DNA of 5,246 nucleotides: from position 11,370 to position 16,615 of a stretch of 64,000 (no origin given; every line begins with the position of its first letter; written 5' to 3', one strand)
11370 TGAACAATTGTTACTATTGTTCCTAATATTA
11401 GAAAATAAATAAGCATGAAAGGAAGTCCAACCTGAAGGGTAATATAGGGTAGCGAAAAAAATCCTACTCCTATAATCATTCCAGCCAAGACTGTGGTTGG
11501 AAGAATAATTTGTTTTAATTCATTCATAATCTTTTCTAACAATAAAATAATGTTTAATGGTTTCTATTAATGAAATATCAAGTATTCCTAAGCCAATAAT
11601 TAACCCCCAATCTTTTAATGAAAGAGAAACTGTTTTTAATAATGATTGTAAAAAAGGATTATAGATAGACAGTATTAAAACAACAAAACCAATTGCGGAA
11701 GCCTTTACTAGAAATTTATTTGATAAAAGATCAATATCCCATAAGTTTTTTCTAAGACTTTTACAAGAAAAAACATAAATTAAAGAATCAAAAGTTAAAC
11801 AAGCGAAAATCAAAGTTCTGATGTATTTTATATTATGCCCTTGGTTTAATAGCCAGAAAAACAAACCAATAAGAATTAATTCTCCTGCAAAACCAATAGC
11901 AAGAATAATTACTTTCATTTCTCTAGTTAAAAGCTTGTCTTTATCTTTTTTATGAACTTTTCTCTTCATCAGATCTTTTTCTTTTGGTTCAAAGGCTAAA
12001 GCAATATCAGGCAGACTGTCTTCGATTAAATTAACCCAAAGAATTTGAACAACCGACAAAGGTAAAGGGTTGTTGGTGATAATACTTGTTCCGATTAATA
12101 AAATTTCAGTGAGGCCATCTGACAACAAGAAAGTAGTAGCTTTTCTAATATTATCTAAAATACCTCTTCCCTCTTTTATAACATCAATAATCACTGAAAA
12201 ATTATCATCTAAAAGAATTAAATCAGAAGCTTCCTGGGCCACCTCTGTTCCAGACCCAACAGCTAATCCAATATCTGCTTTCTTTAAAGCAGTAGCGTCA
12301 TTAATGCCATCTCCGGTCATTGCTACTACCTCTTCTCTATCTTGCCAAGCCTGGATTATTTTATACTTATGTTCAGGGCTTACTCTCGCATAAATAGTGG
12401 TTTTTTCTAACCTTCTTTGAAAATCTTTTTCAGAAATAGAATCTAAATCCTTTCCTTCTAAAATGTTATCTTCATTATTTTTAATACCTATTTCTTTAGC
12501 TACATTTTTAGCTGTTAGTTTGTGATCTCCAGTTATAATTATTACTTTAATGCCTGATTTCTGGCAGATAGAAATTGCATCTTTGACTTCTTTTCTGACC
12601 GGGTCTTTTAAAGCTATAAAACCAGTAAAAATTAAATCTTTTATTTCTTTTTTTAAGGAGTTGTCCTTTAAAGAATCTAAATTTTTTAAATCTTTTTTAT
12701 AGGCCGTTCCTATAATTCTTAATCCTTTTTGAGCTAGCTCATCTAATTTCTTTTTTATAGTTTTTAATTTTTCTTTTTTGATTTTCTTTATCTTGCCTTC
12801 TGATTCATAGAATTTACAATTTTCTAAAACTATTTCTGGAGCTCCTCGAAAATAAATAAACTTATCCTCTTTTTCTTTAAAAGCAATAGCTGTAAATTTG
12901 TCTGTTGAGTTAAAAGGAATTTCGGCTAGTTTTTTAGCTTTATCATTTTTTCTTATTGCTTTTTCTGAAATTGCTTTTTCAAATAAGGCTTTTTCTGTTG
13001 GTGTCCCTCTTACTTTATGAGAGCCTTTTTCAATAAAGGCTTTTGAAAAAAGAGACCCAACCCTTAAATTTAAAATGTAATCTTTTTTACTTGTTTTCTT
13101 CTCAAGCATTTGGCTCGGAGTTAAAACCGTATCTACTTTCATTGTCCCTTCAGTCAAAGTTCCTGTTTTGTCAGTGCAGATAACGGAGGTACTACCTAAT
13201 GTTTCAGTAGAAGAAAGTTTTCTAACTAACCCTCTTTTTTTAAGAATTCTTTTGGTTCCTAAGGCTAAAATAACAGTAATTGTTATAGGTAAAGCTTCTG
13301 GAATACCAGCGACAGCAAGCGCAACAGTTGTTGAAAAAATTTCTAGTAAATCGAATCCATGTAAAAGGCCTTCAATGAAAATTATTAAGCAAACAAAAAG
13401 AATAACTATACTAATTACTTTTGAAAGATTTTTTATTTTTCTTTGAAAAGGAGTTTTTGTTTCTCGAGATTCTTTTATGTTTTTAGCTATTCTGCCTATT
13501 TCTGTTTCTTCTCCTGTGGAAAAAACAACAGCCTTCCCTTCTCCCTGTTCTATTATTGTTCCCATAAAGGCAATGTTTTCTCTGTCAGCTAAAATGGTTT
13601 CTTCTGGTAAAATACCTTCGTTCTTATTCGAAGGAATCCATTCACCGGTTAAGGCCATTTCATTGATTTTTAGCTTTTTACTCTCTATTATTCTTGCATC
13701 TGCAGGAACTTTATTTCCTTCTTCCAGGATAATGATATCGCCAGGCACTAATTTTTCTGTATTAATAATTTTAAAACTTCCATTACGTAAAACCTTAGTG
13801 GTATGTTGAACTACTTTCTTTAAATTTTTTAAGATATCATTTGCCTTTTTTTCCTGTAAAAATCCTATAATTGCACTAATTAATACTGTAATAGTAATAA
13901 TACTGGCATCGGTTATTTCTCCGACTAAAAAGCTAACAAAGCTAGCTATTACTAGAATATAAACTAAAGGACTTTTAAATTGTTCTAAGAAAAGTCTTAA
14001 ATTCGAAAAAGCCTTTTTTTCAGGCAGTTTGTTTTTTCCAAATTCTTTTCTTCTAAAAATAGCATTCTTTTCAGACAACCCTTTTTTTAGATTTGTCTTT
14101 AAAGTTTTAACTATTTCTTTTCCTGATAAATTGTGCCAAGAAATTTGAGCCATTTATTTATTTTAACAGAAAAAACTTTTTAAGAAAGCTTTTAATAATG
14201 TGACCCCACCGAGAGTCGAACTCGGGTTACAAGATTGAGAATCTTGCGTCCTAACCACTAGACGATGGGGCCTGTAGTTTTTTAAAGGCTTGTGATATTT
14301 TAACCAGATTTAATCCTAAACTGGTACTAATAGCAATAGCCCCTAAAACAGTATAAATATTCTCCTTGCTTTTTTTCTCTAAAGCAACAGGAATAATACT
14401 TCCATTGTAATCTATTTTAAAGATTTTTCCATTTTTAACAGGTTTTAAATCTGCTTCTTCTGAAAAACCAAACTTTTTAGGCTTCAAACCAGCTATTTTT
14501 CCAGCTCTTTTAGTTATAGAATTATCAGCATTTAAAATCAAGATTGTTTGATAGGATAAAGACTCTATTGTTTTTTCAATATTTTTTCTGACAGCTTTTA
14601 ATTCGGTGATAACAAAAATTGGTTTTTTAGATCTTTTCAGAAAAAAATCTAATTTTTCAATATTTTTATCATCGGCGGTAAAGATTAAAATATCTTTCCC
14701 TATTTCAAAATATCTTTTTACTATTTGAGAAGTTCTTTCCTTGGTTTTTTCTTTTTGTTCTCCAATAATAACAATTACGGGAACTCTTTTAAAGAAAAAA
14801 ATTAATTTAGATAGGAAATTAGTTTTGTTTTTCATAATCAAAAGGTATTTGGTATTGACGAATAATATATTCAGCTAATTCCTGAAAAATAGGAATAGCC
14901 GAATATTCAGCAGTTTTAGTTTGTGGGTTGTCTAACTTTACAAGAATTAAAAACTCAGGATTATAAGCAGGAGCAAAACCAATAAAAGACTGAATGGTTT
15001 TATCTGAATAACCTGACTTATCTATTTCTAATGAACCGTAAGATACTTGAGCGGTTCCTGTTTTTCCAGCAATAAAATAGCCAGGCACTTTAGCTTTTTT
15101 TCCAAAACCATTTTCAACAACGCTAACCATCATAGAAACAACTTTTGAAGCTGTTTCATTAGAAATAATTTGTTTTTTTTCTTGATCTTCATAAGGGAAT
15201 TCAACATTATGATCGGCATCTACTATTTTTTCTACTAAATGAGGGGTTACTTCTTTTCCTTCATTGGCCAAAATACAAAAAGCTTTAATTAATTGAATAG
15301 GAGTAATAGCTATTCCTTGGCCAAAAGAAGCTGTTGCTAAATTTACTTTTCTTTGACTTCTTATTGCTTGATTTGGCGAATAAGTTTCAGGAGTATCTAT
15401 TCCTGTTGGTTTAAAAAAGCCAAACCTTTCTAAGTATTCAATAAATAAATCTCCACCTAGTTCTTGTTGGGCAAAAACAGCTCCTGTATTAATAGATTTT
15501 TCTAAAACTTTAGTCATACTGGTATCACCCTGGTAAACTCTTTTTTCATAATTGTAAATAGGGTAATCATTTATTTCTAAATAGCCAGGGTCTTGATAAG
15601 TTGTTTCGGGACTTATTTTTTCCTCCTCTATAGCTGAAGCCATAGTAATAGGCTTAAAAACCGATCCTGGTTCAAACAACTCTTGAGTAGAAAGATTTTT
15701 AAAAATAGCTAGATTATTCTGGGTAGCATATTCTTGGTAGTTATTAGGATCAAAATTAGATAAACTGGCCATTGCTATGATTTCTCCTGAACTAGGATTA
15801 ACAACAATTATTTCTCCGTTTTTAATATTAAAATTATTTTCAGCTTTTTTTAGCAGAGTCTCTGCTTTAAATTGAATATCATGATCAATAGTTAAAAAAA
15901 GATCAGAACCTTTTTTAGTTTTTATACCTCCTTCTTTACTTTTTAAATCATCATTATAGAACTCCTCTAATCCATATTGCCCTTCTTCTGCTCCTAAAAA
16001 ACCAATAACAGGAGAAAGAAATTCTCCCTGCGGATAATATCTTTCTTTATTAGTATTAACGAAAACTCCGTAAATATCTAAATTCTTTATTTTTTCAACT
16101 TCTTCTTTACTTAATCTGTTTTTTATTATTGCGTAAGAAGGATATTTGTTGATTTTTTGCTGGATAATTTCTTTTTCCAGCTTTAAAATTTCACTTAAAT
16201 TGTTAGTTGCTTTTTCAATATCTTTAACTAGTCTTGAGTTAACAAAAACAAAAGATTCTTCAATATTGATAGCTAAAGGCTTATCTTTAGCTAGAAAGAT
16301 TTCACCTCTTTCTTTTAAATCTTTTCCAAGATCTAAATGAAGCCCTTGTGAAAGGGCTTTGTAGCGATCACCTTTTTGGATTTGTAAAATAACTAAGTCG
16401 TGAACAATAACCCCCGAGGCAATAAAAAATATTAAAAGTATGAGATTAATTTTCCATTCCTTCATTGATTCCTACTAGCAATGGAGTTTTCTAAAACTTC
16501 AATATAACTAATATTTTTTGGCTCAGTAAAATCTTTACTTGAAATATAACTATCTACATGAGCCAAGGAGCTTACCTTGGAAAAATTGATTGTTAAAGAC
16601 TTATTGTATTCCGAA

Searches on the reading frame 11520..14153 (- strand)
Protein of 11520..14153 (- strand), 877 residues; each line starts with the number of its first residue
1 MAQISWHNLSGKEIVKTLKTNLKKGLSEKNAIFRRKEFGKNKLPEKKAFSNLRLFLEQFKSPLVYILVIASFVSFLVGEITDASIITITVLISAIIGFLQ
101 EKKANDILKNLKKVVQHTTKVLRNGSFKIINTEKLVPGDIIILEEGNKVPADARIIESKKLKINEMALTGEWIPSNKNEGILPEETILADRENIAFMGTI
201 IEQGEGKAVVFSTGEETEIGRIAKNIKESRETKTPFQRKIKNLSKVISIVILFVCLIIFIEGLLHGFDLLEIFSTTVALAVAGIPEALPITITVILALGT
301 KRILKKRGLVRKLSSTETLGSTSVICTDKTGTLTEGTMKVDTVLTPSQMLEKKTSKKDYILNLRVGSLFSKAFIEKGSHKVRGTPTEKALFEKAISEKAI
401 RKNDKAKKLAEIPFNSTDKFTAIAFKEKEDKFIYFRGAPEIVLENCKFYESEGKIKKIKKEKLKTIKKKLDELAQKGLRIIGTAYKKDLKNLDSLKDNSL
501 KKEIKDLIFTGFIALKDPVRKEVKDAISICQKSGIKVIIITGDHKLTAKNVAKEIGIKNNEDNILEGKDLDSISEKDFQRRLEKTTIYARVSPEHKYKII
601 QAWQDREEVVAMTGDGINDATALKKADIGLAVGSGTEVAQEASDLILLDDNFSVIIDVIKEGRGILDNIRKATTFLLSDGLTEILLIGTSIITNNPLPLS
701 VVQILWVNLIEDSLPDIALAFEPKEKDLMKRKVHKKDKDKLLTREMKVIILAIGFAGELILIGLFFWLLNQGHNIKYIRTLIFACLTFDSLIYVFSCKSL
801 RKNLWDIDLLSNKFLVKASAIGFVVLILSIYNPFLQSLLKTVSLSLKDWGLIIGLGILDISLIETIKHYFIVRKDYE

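Call 46: search_protein_families(library=pfam, proteins=[window:11520-14153:-], max_evalue=0.00001)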
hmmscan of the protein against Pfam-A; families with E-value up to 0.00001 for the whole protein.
window:11520-14153:- (877 aa): 5 families
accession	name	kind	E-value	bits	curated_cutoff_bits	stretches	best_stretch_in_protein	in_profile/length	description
PF00122.25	E1-E2_ATPase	-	4.9e-52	176.5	28.1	1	115-306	3-181/181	E1-E2 ATPase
PF00689.26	Cation_ATPase_C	-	5.6e-41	140.7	27.3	1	696-867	1-173/175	Cation transporting ATPase, C-terminus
PF00702.32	Hydrolase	-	3.1e-20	73.8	26.4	1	324-627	3-191/191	haloacid dehalogenase-like hydrolase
PF00690.31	Cation_ATPase_N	-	7.1e-20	70.9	20.4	1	6-74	1-69/69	Cation transporter/ATPase, N-terminus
PF13246.12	Cation_ATPase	-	3e-12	46.8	21.7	1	375-448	13-90/91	Cation transport ATPase (P-type)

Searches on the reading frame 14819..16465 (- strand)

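Call 46: search_protein_families(library=pfam, proteins=[window:14819-16465:-], max_evalue=0.00001)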
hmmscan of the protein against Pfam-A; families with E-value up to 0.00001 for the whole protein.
window:14819-16465:- (548 aa): 2 families
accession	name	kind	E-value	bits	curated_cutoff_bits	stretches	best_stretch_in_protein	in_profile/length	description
PF00905.27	Transpeptidase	-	3.7e-68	230.4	22.1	1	219-530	3-297/299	Penicillin binding protein transpeptidase domain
PF03717.20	PBP_dimer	-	1.3e-13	52.3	24.4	1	52-184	5-168/180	Penicillin-binding Protein dimerisation domain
